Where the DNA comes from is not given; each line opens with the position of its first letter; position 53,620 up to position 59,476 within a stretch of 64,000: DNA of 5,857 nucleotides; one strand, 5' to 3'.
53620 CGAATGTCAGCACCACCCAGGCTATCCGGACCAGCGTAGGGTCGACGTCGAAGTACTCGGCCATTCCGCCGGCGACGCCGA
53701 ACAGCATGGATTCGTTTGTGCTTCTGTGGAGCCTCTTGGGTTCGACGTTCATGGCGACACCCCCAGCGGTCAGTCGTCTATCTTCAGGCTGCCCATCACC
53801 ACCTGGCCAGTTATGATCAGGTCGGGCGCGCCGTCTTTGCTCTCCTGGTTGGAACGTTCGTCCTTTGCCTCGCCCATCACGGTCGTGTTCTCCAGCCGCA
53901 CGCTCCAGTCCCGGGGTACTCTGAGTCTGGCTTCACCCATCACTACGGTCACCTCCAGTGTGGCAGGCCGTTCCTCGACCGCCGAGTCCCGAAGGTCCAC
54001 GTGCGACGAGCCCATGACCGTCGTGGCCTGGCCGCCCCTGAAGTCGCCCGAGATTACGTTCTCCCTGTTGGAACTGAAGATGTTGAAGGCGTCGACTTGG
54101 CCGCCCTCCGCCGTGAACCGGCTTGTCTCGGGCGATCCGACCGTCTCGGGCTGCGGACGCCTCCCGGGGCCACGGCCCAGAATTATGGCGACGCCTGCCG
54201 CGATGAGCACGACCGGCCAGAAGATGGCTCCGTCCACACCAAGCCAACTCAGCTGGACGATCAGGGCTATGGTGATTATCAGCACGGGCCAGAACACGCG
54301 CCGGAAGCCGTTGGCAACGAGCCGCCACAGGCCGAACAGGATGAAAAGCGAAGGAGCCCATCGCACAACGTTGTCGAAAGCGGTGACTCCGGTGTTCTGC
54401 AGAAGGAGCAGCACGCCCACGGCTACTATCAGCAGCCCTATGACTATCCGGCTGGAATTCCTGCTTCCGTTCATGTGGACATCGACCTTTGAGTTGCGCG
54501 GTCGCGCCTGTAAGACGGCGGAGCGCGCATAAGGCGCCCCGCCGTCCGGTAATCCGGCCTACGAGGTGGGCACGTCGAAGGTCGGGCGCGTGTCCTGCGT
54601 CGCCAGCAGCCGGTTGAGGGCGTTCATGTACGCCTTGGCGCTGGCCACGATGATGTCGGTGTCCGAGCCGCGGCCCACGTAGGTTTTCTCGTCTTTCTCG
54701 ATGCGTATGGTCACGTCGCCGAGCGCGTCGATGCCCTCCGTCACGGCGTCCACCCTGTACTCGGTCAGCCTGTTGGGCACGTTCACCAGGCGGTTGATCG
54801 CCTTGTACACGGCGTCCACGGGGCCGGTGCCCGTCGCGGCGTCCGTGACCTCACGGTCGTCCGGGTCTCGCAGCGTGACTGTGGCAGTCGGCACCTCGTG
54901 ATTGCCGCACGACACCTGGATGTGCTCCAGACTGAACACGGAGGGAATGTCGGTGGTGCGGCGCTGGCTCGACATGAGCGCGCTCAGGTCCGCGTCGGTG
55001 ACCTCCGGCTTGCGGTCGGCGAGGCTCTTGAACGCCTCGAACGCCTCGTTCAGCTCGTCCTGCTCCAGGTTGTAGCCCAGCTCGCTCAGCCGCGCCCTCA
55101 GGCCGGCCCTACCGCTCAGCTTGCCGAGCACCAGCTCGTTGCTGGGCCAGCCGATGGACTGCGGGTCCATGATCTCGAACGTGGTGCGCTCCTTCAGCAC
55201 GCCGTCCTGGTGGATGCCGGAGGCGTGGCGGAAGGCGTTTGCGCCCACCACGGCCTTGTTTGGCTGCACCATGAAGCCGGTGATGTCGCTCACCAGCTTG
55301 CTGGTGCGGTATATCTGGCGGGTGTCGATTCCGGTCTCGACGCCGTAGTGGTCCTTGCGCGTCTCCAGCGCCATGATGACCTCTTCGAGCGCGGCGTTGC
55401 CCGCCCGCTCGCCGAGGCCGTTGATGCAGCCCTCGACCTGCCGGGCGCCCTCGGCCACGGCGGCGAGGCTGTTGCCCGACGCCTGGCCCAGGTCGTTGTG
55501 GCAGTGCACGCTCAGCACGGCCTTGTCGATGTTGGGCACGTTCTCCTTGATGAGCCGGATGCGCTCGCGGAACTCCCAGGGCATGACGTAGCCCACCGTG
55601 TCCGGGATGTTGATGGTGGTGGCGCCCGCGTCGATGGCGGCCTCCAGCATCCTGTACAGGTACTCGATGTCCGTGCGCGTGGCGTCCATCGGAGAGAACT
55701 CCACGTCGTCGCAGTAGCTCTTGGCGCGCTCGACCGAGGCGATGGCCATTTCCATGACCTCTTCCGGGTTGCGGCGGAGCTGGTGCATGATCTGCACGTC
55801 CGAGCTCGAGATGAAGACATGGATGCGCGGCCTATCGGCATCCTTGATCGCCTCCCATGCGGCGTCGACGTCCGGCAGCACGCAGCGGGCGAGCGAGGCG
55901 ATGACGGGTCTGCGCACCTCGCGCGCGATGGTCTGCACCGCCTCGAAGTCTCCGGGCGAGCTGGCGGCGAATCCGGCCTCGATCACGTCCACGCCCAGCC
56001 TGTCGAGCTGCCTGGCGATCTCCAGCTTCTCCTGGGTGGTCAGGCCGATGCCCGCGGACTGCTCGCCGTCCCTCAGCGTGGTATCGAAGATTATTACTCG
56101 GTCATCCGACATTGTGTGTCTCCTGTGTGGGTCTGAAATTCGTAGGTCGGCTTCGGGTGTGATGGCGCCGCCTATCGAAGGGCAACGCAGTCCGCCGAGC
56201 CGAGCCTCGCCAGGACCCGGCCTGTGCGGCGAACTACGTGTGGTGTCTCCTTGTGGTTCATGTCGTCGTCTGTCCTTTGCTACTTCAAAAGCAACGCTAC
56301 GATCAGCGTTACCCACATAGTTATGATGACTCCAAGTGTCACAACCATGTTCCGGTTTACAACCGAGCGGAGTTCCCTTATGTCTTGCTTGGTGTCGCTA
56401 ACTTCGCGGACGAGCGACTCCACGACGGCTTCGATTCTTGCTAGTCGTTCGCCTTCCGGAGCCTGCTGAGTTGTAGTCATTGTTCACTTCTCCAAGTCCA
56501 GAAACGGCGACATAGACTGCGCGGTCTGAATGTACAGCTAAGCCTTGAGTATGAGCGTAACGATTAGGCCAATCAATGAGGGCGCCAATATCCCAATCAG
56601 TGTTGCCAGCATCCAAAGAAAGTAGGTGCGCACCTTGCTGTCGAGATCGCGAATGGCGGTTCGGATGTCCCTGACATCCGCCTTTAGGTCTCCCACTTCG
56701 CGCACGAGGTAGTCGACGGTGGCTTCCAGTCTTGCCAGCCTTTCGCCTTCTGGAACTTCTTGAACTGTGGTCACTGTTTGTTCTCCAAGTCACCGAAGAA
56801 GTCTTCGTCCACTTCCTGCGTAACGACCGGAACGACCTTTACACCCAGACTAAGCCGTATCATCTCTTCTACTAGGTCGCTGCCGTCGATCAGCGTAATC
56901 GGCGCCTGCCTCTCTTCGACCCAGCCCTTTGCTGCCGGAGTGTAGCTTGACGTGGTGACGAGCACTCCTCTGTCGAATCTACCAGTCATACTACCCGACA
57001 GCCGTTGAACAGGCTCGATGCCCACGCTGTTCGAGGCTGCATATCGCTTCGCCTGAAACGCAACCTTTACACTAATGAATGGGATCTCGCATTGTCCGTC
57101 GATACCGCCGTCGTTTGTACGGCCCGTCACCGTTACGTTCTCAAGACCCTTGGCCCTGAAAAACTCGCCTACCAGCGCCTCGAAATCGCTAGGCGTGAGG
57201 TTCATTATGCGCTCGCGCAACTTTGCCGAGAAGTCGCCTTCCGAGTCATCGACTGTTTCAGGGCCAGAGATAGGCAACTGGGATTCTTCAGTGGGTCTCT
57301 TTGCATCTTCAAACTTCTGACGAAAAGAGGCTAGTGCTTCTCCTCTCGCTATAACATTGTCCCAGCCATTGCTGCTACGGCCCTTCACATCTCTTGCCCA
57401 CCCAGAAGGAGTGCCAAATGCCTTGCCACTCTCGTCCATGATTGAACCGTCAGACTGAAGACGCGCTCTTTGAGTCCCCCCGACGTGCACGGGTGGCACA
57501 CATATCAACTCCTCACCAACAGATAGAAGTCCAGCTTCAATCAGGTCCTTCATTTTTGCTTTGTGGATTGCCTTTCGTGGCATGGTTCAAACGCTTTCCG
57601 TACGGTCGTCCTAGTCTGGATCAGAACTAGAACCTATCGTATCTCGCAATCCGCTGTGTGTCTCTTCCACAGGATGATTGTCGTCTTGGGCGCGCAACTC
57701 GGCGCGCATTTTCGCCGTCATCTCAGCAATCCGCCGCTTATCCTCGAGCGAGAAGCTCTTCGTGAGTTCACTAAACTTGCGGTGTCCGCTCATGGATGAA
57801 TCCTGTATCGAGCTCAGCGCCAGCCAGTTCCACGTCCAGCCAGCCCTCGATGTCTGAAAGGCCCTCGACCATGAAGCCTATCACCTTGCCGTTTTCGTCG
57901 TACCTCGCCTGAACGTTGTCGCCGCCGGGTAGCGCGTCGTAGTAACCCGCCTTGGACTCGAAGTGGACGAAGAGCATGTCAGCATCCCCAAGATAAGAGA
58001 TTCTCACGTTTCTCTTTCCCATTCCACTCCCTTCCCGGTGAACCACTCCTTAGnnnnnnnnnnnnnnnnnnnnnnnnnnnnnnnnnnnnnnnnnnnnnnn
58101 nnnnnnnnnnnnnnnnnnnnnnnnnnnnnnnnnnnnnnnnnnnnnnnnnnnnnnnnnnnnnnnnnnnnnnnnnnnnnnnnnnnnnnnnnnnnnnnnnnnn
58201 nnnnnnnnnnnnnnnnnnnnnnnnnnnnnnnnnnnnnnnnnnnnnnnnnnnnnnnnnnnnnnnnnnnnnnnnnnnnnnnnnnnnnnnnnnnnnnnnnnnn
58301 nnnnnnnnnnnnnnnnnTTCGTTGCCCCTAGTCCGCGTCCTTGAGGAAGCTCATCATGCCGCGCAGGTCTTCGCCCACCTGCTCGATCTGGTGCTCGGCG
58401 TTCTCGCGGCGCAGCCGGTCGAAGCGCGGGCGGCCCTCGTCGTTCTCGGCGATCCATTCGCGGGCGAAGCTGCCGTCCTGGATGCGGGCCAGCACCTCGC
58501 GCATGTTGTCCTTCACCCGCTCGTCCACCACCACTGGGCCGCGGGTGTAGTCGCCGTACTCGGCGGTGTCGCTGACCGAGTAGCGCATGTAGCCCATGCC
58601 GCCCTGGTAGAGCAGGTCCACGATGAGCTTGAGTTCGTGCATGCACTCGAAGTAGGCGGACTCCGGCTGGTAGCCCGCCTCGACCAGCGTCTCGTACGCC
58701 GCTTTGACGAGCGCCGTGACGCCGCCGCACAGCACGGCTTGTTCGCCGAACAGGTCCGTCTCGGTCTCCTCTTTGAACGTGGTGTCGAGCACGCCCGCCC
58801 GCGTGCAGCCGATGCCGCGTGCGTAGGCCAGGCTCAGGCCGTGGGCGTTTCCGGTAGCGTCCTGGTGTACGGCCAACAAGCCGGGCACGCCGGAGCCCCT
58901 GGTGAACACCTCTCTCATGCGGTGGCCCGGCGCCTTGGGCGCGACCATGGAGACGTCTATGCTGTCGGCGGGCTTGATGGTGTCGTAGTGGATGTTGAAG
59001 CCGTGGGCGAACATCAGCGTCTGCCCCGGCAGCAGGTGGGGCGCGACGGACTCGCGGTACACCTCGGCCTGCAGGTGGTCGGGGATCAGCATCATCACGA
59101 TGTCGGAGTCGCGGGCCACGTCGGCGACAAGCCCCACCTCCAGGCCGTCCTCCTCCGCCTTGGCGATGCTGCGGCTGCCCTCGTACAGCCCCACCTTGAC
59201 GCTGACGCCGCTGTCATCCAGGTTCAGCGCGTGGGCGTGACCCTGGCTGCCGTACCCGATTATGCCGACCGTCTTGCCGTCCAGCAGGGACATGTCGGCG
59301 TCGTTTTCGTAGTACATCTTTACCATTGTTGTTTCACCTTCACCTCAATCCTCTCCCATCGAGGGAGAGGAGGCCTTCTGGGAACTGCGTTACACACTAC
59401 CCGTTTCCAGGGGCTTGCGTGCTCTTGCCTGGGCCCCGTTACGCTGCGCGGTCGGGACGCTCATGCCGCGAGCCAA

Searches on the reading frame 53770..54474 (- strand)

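Call 35: search_protein_families(library=pfam, proteins=[window:53770-54474:-], max_evalue=0.00001)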
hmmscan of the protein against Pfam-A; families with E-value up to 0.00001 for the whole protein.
window:53770-54474:- (234 aa): 3 families
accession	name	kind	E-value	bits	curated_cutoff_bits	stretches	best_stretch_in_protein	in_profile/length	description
PF22570.1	LiaF-TM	-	2.6e-16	60.7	27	1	11-101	1-94/98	LiaF transmembrane domain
PF18917.5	LiaI-LiaF-like_TM1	-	1.3e-10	41.6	27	1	10-50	1-40/42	LiaI-LiaF-like transmembrane region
PF09922.15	LiaF-like_C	-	8.8e-07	29.3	29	1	149-206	18-77/114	Cell wall-active antibiotics response LiaF, C-terminal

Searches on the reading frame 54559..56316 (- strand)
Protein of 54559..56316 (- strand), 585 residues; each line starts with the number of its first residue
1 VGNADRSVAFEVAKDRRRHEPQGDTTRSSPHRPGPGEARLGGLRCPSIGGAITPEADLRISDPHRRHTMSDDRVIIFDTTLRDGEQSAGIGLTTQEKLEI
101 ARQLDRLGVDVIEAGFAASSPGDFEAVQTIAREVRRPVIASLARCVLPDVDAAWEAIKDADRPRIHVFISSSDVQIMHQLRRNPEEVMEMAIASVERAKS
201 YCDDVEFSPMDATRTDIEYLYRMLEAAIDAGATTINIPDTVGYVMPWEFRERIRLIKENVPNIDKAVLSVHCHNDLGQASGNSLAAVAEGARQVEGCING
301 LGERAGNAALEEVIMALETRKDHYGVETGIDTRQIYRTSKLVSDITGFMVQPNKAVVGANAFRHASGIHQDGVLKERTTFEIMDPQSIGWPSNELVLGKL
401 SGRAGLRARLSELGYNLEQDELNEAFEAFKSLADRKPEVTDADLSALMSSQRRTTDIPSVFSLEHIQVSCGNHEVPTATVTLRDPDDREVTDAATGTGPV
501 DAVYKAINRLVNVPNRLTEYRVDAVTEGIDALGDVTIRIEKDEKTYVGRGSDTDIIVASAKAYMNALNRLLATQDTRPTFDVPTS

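Call 35: search_protein_families(library=pfam, proteins=[window:54559-56316:-], max_evalue=0.00001)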
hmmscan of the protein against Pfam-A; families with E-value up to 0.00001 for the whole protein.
window:54559-56316:- (585 aa): 3 families
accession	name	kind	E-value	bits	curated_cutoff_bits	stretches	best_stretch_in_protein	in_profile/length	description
PF00682.25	HMGL-like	-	6.9e-96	321.1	29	1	73-342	1-260/260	HMGL-like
PF08502.15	LeuA_dimer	-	8.5e-41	139.4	24.9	1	438-571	1-131/131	LeuA allosteric (dimerisation) domain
PF22617.1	HCS_D2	-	3.7e-27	94.9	27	1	356-436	1-81/82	Homocitrate synthase post-HMGL domain-like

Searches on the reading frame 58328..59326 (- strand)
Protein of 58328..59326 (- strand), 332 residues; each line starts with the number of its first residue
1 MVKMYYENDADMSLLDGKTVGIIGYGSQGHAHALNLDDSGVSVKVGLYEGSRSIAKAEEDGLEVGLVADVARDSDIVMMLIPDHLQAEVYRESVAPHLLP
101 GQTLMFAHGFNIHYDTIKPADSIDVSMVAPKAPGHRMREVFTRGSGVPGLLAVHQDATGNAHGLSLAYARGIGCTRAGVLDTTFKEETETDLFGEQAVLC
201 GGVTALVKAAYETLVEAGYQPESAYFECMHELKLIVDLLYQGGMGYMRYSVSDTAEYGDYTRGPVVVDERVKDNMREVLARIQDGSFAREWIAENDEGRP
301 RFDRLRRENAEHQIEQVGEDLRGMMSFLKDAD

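Call 35: search_protein_families(library=pfam, proteins=[window:58328-59326:-], max_evalue=0.00001)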
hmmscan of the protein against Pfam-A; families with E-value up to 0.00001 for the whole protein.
window:58328-59326:- (332 aa): 3 families
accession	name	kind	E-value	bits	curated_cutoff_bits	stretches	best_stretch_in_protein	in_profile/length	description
PF07991.19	KARI_N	-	5.1e-70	234.8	20.6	1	15-178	2-165/165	Acetohydroxy acid isomeroreductase, NADPH-binding domain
PF01450.25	KARI_C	-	1.7e-66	223.4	29.1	1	184-326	1-143/144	Ketol-acid reductoisomerase, C-terminal domain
PF02826.25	2-Hacid_dh_C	-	1.3e-06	28.4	25.1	1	10-83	29-101/178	D-isomer specific 2-hydroxyacid dehydrogenase, NAD binding domain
